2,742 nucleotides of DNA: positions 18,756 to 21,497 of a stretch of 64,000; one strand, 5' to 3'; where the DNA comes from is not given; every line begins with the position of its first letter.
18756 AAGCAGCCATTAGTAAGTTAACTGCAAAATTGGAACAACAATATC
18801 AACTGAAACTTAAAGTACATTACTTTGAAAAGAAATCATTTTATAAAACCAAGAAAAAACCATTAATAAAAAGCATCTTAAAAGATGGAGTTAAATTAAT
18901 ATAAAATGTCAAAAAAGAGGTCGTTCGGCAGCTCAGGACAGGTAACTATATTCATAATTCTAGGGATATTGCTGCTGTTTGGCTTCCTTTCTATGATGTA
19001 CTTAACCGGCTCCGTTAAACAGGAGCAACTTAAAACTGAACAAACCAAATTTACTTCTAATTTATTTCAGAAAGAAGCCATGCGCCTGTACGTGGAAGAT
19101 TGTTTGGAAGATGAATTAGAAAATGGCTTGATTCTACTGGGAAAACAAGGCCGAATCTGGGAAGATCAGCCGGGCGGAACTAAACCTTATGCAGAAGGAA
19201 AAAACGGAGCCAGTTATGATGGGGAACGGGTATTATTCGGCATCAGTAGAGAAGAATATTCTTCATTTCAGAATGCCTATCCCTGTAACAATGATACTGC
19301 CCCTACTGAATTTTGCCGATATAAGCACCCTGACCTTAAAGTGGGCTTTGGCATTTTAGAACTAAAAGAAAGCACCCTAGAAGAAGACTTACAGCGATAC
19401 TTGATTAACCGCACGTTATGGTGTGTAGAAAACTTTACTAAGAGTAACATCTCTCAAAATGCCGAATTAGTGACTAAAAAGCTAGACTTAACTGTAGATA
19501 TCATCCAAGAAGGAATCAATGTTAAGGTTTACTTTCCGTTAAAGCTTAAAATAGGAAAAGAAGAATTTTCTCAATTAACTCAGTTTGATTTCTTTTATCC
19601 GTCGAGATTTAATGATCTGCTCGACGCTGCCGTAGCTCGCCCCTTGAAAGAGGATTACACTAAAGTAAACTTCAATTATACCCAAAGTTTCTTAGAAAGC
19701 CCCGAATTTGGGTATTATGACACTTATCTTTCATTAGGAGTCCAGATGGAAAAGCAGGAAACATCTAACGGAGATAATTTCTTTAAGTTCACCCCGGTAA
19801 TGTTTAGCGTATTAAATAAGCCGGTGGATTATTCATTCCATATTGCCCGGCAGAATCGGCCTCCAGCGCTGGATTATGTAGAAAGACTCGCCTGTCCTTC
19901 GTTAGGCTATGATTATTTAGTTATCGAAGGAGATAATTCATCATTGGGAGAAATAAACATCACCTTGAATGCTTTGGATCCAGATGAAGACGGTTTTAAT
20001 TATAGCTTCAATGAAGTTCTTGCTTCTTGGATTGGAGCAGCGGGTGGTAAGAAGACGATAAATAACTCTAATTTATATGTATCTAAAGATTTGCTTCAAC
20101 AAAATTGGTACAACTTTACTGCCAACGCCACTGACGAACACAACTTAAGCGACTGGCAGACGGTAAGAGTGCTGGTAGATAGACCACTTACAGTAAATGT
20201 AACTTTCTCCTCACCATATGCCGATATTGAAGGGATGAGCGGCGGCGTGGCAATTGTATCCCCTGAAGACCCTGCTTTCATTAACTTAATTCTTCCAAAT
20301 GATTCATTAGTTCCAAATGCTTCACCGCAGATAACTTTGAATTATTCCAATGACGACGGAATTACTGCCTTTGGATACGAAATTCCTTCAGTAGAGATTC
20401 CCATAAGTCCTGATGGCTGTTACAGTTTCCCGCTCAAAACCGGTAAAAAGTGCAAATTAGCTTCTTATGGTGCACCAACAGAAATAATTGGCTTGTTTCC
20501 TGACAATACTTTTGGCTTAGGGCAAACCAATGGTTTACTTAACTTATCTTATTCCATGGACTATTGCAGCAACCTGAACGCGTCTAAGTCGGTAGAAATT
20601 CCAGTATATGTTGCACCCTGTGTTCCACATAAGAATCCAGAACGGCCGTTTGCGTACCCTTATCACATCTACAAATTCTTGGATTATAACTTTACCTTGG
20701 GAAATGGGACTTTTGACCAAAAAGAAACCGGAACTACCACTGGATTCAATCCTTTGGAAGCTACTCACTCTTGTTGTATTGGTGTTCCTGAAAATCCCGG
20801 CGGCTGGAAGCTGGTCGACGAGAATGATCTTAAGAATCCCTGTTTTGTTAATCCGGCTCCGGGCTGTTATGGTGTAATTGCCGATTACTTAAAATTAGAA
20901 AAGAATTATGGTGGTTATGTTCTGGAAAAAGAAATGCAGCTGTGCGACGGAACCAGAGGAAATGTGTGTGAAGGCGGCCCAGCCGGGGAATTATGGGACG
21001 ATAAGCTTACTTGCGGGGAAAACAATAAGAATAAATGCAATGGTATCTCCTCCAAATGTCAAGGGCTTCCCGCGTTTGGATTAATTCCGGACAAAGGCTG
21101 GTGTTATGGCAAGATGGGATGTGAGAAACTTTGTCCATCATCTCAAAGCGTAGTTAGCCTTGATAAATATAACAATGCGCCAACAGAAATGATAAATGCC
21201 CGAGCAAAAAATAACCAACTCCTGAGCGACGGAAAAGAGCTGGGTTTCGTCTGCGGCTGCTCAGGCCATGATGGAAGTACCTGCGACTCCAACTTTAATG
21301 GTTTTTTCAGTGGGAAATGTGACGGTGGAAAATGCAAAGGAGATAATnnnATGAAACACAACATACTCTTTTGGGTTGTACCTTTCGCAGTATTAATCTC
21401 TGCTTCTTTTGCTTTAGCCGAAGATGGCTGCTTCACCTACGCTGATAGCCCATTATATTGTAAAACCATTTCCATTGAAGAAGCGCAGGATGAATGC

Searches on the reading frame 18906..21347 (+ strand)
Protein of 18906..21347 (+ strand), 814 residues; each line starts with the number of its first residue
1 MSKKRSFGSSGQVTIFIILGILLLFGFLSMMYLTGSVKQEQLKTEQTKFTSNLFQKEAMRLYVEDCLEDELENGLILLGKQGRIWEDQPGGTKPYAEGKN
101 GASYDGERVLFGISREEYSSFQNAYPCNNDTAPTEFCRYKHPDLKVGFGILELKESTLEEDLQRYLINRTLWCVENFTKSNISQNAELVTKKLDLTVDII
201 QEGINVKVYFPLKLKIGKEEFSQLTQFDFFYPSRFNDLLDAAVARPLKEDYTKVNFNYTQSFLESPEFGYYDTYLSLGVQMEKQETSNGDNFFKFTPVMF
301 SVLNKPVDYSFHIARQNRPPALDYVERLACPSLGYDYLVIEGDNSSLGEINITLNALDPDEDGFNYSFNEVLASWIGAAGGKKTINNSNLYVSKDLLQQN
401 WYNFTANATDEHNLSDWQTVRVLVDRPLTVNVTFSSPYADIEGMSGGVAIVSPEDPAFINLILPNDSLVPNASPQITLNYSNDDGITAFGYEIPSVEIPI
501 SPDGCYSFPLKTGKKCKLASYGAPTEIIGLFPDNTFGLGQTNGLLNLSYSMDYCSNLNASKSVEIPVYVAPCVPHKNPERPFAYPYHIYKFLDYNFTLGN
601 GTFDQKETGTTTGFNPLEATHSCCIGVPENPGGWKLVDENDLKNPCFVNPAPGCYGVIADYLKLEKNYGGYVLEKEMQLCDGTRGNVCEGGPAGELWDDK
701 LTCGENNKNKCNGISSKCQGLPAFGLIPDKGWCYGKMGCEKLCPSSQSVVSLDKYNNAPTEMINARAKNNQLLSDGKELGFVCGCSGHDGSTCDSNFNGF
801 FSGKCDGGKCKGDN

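Call 4: search_protein_families(library=pfam, proteins=[window:18906-21347:+], max_evalue=0.01)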
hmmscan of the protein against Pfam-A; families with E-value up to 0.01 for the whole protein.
window:18906-21347:+ (814 aa): 0 families

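Call 9: search_protein_families(library=ncbifam, proteins=[window:18906-21347:+], max_evalue=0.01)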
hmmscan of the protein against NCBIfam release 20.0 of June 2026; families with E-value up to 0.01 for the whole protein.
window:18906-21347:+ (814 aa): 0 families
